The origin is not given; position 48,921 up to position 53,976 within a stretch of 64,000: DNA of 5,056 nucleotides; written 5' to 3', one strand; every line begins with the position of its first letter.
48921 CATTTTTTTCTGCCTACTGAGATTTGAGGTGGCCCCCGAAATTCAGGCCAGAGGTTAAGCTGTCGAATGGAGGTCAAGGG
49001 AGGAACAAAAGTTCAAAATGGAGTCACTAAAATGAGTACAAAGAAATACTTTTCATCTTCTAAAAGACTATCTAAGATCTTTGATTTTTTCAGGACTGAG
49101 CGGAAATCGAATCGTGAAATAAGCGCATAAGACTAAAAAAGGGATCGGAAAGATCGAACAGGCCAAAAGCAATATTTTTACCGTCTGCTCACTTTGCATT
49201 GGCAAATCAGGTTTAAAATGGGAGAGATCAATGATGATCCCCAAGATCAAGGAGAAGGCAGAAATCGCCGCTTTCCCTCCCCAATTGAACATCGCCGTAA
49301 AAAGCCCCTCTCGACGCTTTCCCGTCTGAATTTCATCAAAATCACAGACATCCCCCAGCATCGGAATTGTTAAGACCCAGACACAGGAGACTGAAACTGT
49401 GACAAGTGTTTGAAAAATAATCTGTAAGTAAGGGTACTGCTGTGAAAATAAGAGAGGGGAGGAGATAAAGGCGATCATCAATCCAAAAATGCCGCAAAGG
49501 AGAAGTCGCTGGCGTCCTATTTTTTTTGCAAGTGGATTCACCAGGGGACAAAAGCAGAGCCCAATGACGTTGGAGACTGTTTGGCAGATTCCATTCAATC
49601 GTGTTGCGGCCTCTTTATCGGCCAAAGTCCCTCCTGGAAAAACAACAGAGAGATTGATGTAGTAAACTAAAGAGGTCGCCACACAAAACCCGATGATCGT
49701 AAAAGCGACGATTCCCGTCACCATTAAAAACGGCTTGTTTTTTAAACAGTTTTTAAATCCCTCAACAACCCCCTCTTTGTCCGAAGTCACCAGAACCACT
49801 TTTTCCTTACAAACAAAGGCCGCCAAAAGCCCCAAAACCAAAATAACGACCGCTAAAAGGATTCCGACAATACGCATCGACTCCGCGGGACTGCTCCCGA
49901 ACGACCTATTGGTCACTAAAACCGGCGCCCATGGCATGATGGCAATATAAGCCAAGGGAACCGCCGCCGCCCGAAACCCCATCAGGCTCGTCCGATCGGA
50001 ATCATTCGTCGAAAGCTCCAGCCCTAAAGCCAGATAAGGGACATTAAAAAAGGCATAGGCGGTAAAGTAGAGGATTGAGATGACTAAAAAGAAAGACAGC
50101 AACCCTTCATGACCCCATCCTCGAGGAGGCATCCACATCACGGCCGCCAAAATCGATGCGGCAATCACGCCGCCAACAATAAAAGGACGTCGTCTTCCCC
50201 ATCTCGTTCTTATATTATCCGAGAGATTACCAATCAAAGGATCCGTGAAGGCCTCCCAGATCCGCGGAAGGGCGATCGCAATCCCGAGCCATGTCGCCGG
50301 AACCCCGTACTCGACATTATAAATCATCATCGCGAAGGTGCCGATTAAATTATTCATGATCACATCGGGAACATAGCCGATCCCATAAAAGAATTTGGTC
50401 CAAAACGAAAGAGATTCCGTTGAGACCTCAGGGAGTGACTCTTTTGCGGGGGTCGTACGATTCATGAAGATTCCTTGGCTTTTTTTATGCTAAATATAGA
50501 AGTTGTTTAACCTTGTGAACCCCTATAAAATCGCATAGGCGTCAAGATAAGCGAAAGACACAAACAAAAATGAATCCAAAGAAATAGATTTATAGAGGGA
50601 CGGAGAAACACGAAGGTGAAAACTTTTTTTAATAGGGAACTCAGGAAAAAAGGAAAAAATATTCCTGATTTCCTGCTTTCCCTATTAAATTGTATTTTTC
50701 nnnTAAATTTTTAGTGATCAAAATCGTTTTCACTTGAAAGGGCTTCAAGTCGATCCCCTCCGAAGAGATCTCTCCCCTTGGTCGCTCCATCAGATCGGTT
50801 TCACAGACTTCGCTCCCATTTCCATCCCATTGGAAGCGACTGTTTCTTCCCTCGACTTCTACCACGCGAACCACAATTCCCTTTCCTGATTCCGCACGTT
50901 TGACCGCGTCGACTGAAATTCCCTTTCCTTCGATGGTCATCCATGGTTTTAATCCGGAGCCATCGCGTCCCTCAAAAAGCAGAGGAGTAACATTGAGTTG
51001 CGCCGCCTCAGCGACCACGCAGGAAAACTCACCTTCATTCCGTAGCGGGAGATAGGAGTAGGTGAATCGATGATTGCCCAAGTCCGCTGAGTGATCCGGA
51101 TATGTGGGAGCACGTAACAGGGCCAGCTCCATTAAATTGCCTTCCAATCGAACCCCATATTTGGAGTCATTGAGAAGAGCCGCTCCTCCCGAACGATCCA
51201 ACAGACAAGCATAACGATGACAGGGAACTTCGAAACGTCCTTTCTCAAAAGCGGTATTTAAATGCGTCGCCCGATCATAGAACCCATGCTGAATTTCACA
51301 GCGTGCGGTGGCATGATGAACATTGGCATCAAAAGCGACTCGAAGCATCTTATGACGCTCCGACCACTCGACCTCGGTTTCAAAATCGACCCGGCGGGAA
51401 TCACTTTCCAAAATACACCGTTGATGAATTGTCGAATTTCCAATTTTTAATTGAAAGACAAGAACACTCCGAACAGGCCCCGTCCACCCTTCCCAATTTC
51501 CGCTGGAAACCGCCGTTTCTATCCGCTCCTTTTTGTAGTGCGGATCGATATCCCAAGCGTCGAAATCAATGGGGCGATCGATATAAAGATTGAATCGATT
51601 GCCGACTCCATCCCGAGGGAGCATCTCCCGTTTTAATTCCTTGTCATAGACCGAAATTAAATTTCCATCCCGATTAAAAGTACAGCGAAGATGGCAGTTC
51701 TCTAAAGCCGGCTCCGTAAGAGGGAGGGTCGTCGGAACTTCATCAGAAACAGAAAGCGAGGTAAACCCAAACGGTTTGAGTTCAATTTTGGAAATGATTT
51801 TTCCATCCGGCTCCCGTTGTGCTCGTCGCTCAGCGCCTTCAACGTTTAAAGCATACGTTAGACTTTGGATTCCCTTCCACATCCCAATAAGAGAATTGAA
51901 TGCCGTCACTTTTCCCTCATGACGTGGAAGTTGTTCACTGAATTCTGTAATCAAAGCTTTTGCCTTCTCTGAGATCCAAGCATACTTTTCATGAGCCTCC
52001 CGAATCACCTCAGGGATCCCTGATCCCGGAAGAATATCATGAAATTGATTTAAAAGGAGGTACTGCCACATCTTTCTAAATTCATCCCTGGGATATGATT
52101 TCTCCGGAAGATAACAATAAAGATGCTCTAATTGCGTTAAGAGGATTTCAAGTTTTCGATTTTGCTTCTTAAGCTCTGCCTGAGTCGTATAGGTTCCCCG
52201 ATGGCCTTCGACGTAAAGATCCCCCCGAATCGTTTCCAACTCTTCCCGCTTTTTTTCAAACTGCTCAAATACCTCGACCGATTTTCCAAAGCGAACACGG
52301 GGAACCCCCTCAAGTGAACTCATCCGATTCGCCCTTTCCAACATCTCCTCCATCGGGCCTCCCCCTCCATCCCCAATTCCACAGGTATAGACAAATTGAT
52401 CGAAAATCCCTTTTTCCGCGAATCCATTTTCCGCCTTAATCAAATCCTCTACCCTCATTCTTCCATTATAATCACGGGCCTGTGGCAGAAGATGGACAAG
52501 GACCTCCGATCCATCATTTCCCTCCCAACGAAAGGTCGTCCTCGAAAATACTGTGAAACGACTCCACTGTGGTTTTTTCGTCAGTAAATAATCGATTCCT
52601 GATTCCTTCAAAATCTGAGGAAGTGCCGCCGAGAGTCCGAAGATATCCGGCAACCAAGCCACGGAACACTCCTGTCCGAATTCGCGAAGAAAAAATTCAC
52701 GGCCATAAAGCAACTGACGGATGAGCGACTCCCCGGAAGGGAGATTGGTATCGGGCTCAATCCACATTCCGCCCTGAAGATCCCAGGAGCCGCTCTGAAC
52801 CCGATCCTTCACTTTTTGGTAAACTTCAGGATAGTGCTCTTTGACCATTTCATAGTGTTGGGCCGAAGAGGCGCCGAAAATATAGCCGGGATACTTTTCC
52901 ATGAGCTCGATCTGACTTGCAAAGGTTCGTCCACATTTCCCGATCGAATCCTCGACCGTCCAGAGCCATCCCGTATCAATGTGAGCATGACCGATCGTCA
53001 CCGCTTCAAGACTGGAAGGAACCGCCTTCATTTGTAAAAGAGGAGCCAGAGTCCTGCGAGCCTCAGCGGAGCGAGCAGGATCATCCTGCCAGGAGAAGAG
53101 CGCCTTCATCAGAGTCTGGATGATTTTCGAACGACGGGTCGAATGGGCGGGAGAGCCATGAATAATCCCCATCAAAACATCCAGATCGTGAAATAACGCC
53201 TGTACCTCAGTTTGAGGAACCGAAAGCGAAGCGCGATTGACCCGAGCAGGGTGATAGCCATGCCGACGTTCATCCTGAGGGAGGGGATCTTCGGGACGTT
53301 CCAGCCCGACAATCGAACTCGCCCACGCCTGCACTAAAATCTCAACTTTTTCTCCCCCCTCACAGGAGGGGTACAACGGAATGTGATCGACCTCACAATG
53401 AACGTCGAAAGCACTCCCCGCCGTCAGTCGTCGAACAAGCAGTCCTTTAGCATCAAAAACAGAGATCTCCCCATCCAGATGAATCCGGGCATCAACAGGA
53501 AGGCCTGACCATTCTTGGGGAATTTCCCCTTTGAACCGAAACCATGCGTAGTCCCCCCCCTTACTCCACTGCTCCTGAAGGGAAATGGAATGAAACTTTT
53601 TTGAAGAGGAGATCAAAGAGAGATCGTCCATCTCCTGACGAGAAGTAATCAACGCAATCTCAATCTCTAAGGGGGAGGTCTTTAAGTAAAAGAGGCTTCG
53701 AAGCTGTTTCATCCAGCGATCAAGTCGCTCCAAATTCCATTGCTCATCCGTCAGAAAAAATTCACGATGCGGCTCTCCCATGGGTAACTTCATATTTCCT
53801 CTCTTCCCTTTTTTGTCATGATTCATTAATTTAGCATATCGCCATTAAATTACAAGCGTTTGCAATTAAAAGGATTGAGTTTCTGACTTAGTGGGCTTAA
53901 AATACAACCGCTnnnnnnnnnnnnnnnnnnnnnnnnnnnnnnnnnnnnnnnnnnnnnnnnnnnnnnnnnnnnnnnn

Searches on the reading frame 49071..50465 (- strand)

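Call 11: search_protein_families(library=pfam, proteins=[window:49071-50465:-], max_evalue=0.001)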
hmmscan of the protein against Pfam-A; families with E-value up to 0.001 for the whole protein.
window:49071-50465:- (465 aa): 3 families
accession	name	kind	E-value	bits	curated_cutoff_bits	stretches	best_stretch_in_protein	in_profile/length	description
PF13347.12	MFS_2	-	7.3e-70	236.1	27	1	26-457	1-426/427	MFS/sugar transport protein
PF07690.21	MFS_1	-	1.7e-19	70.4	33.4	1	35-394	9-336/347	Major Facilitator Superfamily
PF03209.21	PUCC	-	3.5e-05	23.4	21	1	51-265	8-228/401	PUCC protein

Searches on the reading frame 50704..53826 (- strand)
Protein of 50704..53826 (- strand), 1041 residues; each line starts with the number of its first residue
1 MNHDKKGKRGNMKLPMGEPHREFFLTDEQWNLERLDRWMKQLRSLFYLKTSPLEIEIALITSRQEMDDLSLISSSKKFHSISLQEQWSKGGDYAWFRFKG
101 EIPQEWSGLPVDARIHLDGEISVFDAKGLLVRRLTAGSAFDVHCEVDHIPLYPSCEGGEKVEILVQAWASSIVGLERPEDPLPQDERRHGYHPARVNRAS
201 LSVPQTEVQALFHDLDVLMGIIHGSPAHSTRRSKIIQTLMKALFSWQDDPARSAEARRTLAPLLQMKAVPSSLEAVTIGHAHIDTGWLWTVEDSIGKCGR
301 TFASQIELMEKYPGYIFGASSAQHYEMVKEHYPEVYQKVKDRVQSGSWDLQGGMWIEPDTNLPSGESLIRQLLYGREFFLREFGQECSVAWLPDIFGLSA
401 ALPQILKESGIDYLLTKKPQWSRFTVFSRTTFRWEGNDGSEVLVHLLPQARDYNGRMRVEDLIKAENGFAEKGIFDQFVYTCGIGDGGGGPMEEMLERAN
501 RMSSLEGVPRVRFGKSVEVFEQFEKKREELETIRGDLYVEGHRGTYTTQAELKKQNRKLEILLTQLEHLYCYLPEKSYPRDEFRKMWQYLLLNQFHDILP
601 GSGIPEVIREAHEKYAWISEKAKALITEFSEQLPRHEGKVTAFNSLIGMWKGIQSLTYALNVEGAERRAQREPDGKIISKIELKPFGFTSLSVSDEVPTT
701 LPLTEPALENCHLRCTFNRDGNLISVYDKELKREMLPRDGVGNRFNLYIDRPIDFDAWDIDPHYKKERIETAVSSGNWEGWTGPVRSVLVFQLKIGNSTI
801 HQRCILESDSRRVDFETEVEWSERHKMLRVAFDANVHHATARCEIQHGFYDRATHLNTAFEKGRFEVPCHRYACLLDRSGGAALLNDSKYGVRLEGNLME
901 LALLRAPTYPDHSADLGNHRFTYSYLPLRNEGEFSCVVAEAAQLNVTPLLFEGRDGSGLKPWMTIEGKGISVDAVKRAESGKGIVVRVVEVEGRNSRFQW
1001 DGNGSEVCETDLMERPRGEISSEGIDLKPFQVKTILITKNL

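Call 11: search_protein_families(library=pfam, proteins=[window:50704-53826:-], max_evalue=0.001)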
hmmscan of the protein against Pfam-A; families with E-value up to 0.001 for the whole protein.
window:50704-53826:- (1041 aa): 5 families
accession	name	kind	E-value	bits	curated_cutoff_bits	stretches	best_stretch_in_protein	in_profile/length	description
PF01074.27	Glyco_hydro_38N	-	5.2e-79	265.9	25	1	276-527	3-263/270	Glycosyl hydrolases family 38 N-terminal domain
PF07748.19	Glyco_hydro_38C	-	1.4e-56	192.5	25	1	708-912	1-205/206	Glycosyl hydrolases family 38 C-terminal domain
PF09261.16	Alpha-mann_mid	-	6.4e-25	87.5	31.1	1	541-632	2-95/96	Alpha mannosidase middle domain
PF17677.7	Glyco_hydro38C2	-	4.5e-10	40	22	1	970-1035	2-72/72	Glycosyl hydrolases family 38 C-terminal beta sandwich domain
PF03065.20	Glyco_hydro_57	-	0.00081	19.2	21.2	0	323-418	78-173/291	Glycosyl hydrolase family 57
